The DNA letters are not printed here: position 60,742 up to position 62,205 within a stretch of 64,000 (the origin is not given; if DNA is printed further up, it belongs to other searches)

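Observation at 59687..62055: Convergent pair of paralogous Rieske/mononuclear-iron oxygenases next to a glycosylated family-5 binding protein, with no reductase partner in the window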

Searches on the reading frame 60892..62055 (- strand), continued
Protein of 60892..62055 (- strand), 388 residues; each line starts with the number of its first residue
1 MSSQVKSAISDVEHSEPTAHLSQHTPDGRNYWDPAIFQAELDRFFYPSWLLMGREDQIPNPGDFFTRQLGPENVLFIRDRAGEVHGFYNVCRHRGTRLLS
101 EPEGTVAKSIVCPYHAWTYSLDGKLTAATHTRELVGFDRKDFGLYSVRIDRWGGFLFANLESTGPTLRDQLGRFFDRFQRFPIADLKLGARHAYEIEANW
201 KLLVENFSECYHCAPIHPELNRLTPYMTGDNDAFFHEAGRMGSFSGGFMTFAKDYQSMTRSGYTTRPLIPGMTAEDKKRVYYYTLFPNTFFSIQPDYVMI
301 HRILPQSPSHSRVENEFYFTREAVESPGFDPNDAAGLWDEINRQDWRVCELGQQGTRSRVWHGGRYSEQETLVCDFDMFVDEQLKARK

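Call 58: search_protein_families(library=ncbifam, proteins=[L013:5929-7158:+, L014:5959-7110:+, L027:9707-11236:+, L067:9938-11086:+, L041:9941-11074:+, L046:17922-19076:-], max_evalue=1e-30)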
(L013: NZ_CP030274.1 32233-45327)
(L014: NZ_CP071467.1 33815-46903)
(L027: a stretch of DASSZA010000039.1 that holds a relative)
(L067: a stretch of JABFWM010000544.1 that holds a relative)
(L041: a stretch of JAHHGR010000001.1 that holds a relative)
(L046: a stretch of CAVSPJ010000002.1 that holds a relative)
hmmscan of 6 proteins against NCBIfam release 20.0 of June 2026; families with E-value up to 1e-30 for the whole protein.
L013:5929-7158:+ (410 aa): 1 family
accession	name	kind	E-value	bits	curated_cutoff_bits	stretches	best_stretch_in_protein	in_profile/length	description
NF058607.1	GlBtMonoOxGbcA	equivalog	1.3e-145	485.1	670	1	9-401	22-416/420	glycine betaine monooxygenase oxygenase subunit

L014:5959-7110:+ (384 aa): 3 families
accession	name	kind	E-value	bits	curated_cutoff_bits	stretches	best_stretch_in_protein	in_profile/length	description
NF058607.1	GlBtMonoOxGbcA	equivalog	1.3e-65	221.5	670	1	15-228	30-233/420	glycine betaine monooxygenase oxygenase subunit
NF042946.1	3PPDioc_HcaE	equivalog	9.4e-35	120.5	830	1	16-217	14-214/450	3-phenylpropionate/cinnamic acid dioxygenase subunit alpha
TIGR03229.1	benzo_1_2_benA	equivalog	1.9e-31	109.4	780.95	1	7-223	5-221/433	benzoate 1,2-dioxygenase large subunit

L027:9707-11236:+ (510 aa): 3 families
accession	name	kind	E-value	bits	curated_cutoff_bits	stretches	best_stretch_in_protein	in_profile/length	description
NF058607.1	GlBtMonoOxGbcA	equivalog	3.6e-68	229.9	670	1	89-301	25-237/420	glycine betaine monooxygenase oxygenase subunit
NF042946.1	3PPDioc_HcaE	equivalog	1.2e-32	113.5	830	1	100-287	19-214/450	3-phenylpropionate/cinnamic acid dioxygenase subunit alpha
NF041684.1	ant_diox_AndAc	equivalog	4.8e-32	111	750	1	85-287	11-222/418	anthranilate 1,2-dioxygenase large subunit AndAc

L067:9938-11086:+ (383 aa): 1 family
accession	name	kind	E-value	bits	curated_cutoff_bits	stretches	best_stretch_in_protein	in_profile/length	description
NF058607.1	GlBtMonoOxGbcA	equivalog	3.3e-64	216.9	670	1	21-224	31-233/420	glycine betaine monooxygenase oxygenase subunit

L041:9941-11074:+ (378 aa): 1 family
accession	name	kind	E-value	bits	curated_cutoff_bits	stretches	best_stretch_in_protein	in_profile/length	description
NF058607.1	GlBtMonoOxGbcA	equivalog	8.7e-61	205.6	670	1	18-220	26-226/420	glycine betaine monooxygenase oxygenase subunit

L046:17922-19076:- (385 aa): 1 family
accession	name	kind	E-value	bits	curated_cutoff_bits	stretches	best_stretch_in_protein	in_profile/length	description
NF058607.1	GlBtMonoOxGbcA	equivalog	1.1e-54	185.4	670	1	18-223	32-229/420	glycine betaine monooxygenase oxygenase subunit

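Call 61: predict_structure(alignment_id=A1)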
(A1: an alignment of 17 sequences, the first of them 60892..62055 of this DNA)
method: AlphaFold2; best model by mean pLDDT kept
length: 388 residues; sequences in the alignment: 17
mean_pLDDT: 89.4   pTM: 0.87
mean pLDDT of the five models: 89.4, 86.7, 86.5, 84.2, 79.8
residues with pLDDT >= 90: 275; 70-90: 86; 50-70: 13; < 50: 14
segments of 3 or more residues with pLDDT < 50: 1-14
pLDDT, mean of each block of 10 residues (from residue 1): 34 59 89 95 94 95 97 96 96 91 94 92 93 86 94 96 89 94 95 97 87 76 85 81 89 91 93 93 95 96 97 98 94 94 94 91 82 90 78
secondary structure, 60 per line:
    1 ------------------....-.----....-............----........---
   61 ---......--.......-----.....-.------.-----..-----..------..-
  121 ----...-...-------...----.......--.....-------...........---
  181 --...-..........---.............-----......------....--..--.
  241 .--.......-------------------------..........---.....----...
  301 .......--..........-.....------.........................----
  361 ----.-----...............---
elements in order: H19-22 H29-32 H34-45 E50-54 E64-69 E72-78 E84-88 E125-127 E146-152 E155-159 H167-177 E187-196 H200-212 H218-223 E230-233 E244-250 E279-285 E289-293 E298-307 E310-319 H321-325 H332-356 H371-385
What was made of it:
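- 60889..62055 (-): RO-B: paralogous Rieske monooxygenase alpha subunit, 388 aa. Carries Phe207 at the position of CntA Tyr203 (group Va signature). AF2 model pLDDT 89.4 (call 61).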

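Call 64: fold_search(model_id=the predicted structure, library=pdb)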
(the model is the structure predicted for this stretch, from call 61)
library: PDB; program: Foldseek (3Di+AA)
matches with E <= 10: 1434; with E <= 0.001: 182
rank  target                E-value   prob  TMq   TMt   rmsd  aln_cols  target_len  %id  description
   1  3vca                  8.7e-34  1.00  0.81  0.79   4.9       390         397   28  Quaternary Ammonium Oxidative Demethylation: X-ray Crystallographic, Resonance Raman and UV-visible Spectroscopic Analys (released 2012-02-08)
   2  3n0q                  1.3e-33  1.00  0.81  0.78   6.4       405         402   27  Crystal structure of a Putative aromatic-ring hydroxylating dioxygenase (TM1040_3219) from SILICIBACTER SP. TM1040 at 1. (released 2010-06-09)
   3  4qur                  3.8e-33  1.00  0.81  0.76   8.8       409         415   27  Crystal Structure of stachydrine demethylase in complex with cyanide, oxygen, and N-methyl proline in a new orientation (released 2015-07-15)
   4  4qup                  4.6e-33  1.00  0.80  0.76   8.9       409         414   27  Crystal structure of stachydrine demethylase with N-methyl proline from low X-ray dose composite datasets (released 2015-07-15)
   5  4quq                  4.8e-33  1.00  0.82  0.79   8.8       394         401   28  Crystal structure of stachydrine demethylase in complex with azide (released 2015-07-15)
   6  6zgp_I                5.1e-33  1.00  0.73  0.79   4.1       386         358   24  Crystal structure of the quaternary ammonium Rieske monooxygenase CntA in complex with inhibitor MMV12 (MMV020670) (released 2020-11-18)
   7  6zgp_G                7.2e-33  1.00  0.73  0.78   4.8       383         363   26  Crystal structure of the quaternary ammonium Rieske monooxygenase CntA in complex with inhibitor MMV12 (MMV020670) (released 2020-11-18)
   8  6zgp_C                9.0e-33  1.00  0.75  0.81   3.5       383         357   25  Crystal structure of the quaternary ammonium Rieske monooxygenase CntA in complex with inhibitor MMV12 (MMV020670) (released 2020-11-18)
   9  6zgp_H                1.3e-32  1.00  0.75  0.81   3.9       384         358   26  Crystal structure of the quaternary ammonium Rieske monooxygenase CntA in complex with inhibitor MMV12 (MMV020670) (released 2020-11-18)
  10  6zgp_K                1.5e-32  1.00  0.75  0.80   4.0       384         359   26  Crystal structure of the quaternary ammonium Rieske monooxygenase CntA in complex with inhibitor MMV12 (MMV020670) (released 2020-11-18)
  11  6zgp_F                2.1e-32  1.00  0.74  0.80   4.0       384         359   26  Crystal structure of the quaternary ammonium Rieske monooxygenase CntA in complex with inhibitor MMV12 (MMV020670) (released 2020-11-18)
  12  6y9d_A                2.5e-32  1.00  0.71  0.78   4.6       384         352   25  Crystal structure of the quaternary ammonium Rieske monooxygenase CntA in complex with substrate L-Carnitine (released 2020-11-18)
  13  6zgp_J                4.0e-32  1.00  0.72  0.78   4.6       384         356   26  Crystal structure of the quaternary ammonium Rieske monooxygenase CntA in complex with inhibitor MMV12 (MMV020670) (released 2020-11-18)
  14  6zgp_A                4.2e-32  1.00  0.75  0.80   4.1       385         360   25  Crystal structure of the quaternary ammonium Rieske monooxygenase CntA in complex with inhibitor MMV12 (MMV020670) (released 2020-11-18)
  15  6y9c                  8.9e-32  1.00  0.77  0.82   3.8       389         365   26  The structure of a quaternary ammonium Rieske monooxygenase reveals insights into carnitine oxidation by gut microbiota  (released 2021-03-31)
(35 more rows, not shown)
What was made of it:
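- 60889..62055 (-): Best folds are Stc2 and CntA (call 64).
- On Group V (quaternary-ammonium) Rieske monooxygenases: The top 18 Foldseek hits are Stc2, 3n0q and CntA (call 64).
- Closest known: Stachydrine demethylase Stc2, glycine betaine monooxygenase GbcA/BmoA, group Vb. Same: Top structural matches, TM about 0.8 (call 64).
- The AF2 model (pLDDT 89.4, call 61) matches Stc2 and CntA first, at TM 0.71-0.82 (call 64).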

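Call 67: search_protein_families(library=pfam, proteins=[L087:6544-7896:-, L087:9026-9898:-, L087:11246-12532:-, L087:12495-14180:+, L087:14736-16196:+, L087:16549-18312:+, L087:4807-6537:+, L040:11241-12404:-, L040:14113-15525:+, L040:8727-9896:+], max_evalue=0.00001)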
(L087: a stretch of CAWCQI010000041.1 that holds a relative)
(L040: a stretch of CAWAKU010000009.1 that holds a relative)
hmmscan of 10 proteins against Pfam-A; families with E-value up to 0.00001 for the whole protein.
L087:6544-7896:- (450 aa): 1 family
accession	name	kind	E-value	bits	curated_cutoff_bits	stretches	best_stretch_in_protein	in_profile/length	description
PF00246.29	Peptidase_M14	-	1.3e-18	68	21.6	1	60-166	5-132/286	Zinc carboxypeptidase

L087:9026-9898:- (290 aa): 2 families
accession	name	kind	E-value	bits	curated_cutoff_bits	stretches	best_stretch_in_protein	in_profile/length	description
PF13520.12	AA_permease_2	-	2.5e-32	112.8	27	1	17-259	1-250/427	Amino acid permease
PF00324.27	AA_permease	-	7.3e-15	55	24.6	1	23-256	3-253/470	Amino acid permease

L087:11246-12532:- (428 aa): 2 families
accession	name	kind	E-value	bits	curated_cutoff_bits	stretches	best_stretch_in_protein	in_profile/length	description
PF01571.26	GCV_T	-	1.4e-62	211.7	25.6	1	49-293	12-253/255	Aminomethyltransferase folate-binding domain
PF08669.17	GCV_T_C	-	3.7e-13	49.6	25.9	1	350-417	16-79/80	Glycine cleavage T-protein C-terminal barrel domain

L087:12495-14180:+ (562 aa): 9 families
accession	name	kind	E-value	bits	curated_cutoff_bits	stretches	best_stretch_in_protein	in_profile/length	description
PF01593.30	Amino_oxidase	-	2.8e-17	63.6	19.8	1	49-555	3-443/443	Flavin containing amine oxidoreductase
PF13450.12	NAD_binding_8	-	4.3e-11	43.4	21.9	1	42-91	1-49/68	NAD(P)-binding Rossmann-like domain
PF07992.20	Pyr_redox_2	-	2.9e-10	40.5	26.1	0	38-82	1-46/291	Pyridine nucleotide-disulphide oxidoreductase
PF01266.30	DAO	-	3.6e-10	40.4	27.9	1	39-75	1-38/353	FAD dependent oxidoreductase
PF12831.13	FAD_oxidored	-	6.7e-09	36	27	1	39-110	1-72/416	FAD dependent oxidoreductase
PF01946.23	Thi4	-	8.4e-09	35.4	26.2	1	33-76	13-57/235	Thi4 family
PF00890.30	FAD_binding_2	-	1.4e-06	28.2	20.4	0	39-77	1-39/414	FAD binding domain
PF03486.20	HI0933_like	-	3.6e-06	27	50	0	39-73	2-36/244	HI0933-like protein Rossmann domain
PF00070.33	Pyr_redox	-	9.9e-06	26.4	22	0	40-73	2-35/82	Pyridine nucleotide-disulphide oxidoreductase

L087:14736-16196:+ (487 aa): 1 family
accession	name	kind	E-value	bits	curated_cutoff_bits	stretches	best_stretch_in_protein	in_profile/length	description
PF01593.30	Amino_oxidase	-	2e-08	34.4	19.8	1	192-482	192-443/443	Flavin containing amine oxidoreductase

L087:16549-18312:+ (588 aa): 3 families
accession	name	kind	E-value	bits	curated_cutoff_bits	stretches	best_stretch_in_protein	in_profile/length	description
PF04253.20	TFR_dimer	-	3e-25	89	27.1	1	476-584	3-120/121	Transferrin receptor-like dimerisation domain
PF04389.22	Peptidase_M28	-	1.7e-19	70.8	21.3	1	218-408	2-174/193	Peptidase family M28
PF02225.27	PA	-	1.5e-10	41.5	23.9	1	35-121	1-89/95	PA domain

L087:4807-6537:+ (577 aa): 2 families
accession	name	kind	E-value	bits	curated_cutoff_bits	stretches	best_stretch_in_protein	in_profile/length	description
PF07969.17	Amidohydro_3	-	6.2e-107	359.4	29.7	1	83-569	2-472/472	Amidohydrolase family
PF01979.26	Amidohydro_1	-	2e-09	37.6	25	0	501-568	278-345/345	Amidohydrolase family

L040:11241-12404:- (387 aa): 1 family
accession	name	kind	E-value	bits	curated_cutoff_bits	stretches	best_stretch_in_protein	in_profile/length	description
PF00999.27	Na_H_Exchanger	-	2.4e-50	171.9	26.2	1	15-366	2-364/375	Sodium/hydrogen exchanger, transmembrane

L040:14113-15525:+ (471 aa): 0 families

L040:8727-9896:+ (390 aa): 2 families
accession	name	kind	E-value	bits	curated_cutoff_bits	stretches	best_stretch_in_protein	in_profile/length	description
PF01571.26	GCV_T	-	3.1e-43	148.3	25.6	1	32-270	6-250/255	Aminomethyltransferase folate-binding domain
PF08669.17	GCV_T_C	-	3.8e-12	46.4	25.9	1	300-382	1-80/80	Glycine cleavage T-protein C-terminal barrel domain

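Call 77: search_solved_structures(query=L002:7882-9789:-, max_evalue=0.001)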
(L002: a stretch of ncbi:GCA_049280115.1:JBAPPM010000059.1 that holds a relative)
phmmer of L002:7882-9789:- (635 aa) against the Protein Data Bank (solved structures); distinct sequences matched with E-value up to 0.001: 16.
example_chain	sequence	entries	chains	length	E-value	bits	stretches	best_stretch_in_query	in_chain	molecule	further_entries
6ofq_A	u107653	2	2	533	2.8e-12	49.2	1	336-481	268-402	Heme-binding protein A / AI-2 binding protein A | Heme-binding protein A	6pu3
5u4o_A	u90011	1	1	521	9.4e-12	47.4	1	12-138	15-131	ABC transporter substrate-binding protein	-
2noo_A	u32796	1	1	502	2.5e-08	36.1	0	61-130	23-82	Nickel-binding periplasmic protein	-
9t0v_A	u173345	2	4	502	4.8e-08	35.2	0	370-495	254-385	Nickel-binding periplasmic protein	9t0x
3qim_A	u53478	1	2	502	4.8e-08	35.2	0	370-495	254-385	Nickel-binding periplasmic protein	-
8spm_A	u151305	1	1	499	4.9e-08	35.1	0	370-495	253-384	Nickel ABC transporter, nickel/metallophore periplasmic binding protein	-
3mzb_A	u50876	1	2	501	5e-08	35.1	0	370-495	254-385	Nickel-binding periplasmic protein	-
1zlq_A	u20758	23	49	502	5e-08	35.1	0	370-495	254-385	Nickel-binding periplasmic protein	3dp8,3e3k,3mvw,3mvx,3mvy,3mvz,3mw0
8upi_A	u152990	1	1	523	7.5e-08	34.5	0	349-480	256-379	Peptide ABC transporter substrate-binding protein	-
1uiu_A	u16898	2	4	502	1.6e-07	33.4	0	68-131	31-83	Nickel-binding periplasmic protein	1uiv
1uqw_A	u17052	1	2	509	9.2e-07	30.9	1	353-618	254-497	PUTATIVE BINDING PROTEIN YLIB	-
4oer_A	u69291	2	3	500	6e-06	28.3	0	377-495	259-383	NikA protein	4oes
3m8u_A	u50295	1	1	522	3.3e-05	25.8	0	247-585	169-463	Heme-binding protein A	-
4qfk_H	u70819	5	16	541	9.8e-05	24.2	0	353-492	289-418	ABC transporter periplasmic peptide-binding protein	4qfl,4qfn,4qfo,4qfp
6hlx_A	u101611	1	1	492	0.00034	22.5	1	370-491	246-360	AgaA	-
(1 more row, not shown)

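Call 79: search_solved_structures(query=L002:6649-7851:-, max_evalue=0.001)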
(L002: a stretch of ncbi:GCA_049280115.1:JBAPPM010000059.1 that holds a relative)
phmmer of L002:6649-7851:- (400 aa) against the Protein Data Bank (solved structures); distinct sequences matched with E-value up to 0.001: 6.
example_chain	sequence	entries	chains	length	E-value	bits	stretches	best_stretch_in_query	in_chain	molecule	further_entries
4ina_A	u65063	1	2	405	3.2e-38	134.9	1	19-387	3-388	saccharopine dehydrogenase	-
4rl6_A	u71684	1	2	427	1.8e-37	132.4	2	129-387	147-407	Saccharopine dehydrogenase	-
8deb_A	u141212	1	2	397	1.5e-35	126.1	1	19-391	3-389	Carboxyspermidine dehydrogenase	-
8h4z_A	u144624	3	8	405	4.8e-25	91.5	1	16-387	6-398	Saccharopine dehydrogenase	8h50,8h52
3ic5_A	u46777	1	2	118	3.8e-06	29.2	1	19-120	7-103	putative saccharopine dehydrogenase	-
3abi_A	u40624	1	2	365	0.0008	21.6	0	17-213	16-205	Putative uncharacterized protein PH1688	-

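Call 86: search_protein_families(library=pfam, proteins=[L040:7036-8727:+, L065:6914-8731:+, L029:5999-7000:-, L029:2278-6003:-], max_evalue=0.00001)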
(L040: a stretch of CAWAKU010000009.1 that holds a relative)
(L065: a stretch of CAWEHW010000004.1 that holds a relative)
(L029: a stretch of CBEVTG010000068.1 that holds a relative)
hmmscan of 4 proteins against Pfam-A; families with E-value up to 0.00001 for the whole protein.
L040:7036-8727:+ (564 aa): 1 family
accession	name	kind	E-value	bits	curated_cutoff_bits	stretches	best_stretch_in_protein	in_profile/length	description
PF06253.16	MTTB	-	2.4e-80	270.4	25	1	44-514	26-492/500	Trimethylamine methyltransferase (MTTB)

L065:6914-8731:+ (606 aa): 1 family
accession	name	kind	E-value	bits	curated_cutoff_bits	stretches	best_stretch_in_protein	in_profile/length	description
PF06253.16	MTTB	-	1.9e-80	270.7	25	1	93-560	29-492/500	Trimethylamine methyltransferase (MTTB)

L029:5999-7000:- (334 aa): 1 family
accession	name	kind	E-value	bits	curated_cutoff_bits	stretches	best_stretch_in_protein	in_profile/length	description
PF02219.23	MTHFR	-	6.6e-25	88.5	24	1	64-320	42-287/287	Methylenetetrahydrofolate reductase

L029:2278-6003:- (1242 aa): 5 families
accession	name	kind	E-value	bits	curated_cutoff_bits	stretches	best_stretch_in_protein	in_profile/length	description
PF02965.22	Met_synt_B12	-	6.4e-118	393.6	25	1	958-1227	2-273/273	Vitamin B12 dependent methionine synthase, activation domain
PF02574.22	S-methyl_trans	-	1.7e-92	310.8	22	1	36-344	1-283/283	Homocysteine S-methyltransferase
PF00809.28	Pterin_bind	-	1.2e-59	202.4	25.5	1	380-618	1-244/244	Pterin binding enzyme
PF02607.22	B12-binding_2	-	7.1e-25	87.4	23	1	677-750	2-74/74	B12 binding domain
PF02310.24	B12-binding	-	1.3e-20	73.9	32.1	1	768-858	2-92/121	B12 binding domain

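Call 91: search_protein_families(library=pfam, proteins=[L047:11149-12027:-, L047:11073-12080:+, L047:12209-12748:+, L047:12758-15079:+, L047:6552-8903:-, L047:15728-17284:-, L047:9206-9787:+], max_evalue=0.00001)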
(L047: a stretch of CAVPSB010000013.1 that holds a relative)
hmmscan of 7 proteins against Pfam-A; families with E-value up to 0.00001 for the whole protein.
L047:11149-12027:- (292 aa): 0 families

L047:11073-12080:+ (336 aa): 0 families

L047:12209-12748:+ (180 aa): 2 families
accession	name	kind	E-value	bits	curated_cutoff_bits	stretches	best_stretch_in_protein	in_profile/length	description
PF01799.25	Fer2_2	-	4.1e-30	104.2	30.3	1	96-168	1-74/75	[2Fe-2S] binding domain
PF00111.32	Fer2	-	7.2e-08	32.7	21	1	29-78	2-52/77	2Fe-2S iron-sulfur cluster binding domain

L047:12758-15079:+ (774 aa): 3 families
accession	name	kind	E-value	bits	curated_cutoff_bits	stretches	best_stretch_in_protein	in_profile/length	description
PF02738.23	MoCoBD_1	-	1.2e-69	234.6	27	1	179-410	8-242/244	Molybdopterin cofactor-binding domain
PF20256.3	MoCoBD_2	-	2.5e-62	211.4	27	1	437-706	2-283/283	Molybdopterin cofactor-binding domain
PF01315.27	Ald_Xan_dh_C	-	1.4e-30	106.3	31.3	1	26-131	1-110/110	Aldehyde oxidase and xanthine dehydrogenase, a/b hammerhead domain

L047:6552-8903:- (783 aa): 2 families
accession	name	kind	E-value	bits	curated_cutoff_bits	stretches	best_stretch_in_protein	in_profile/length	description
PF00005.33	ABC_tran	-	5.6e-29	101.9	25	1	540-687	3-137/137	ABC transporter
PF13304.12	AAA_21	-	8.8e-11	42.8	27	1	654-718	233-300/304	AAA domain, putative AbiEii toxin, Type IV TA system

L047:15728-17284:- (518 aa): 4 families
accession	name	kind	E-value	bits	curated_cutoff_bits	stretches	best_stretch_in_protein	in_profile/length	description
PF13424.12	TPR_12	-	1.1e-17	64.4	30.1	0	270-334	6-72/77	Tetratricopeptide repeat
PF13432.12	TPR_16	-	1.9e-07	31.8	32.7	0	444-496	12-58/65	Tetratricopeptide repeat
PF00515.34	TPR_1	-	2.7e-06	27.4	27.8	0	392-419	6-33/34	Tetratricopeptide repeat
PF07719.23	TPR_2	-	3e-06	27.4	27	0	390-419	4-33/34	Tetratricopeptide repeat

L047:9206-9787:+ (194 aa): 0 families
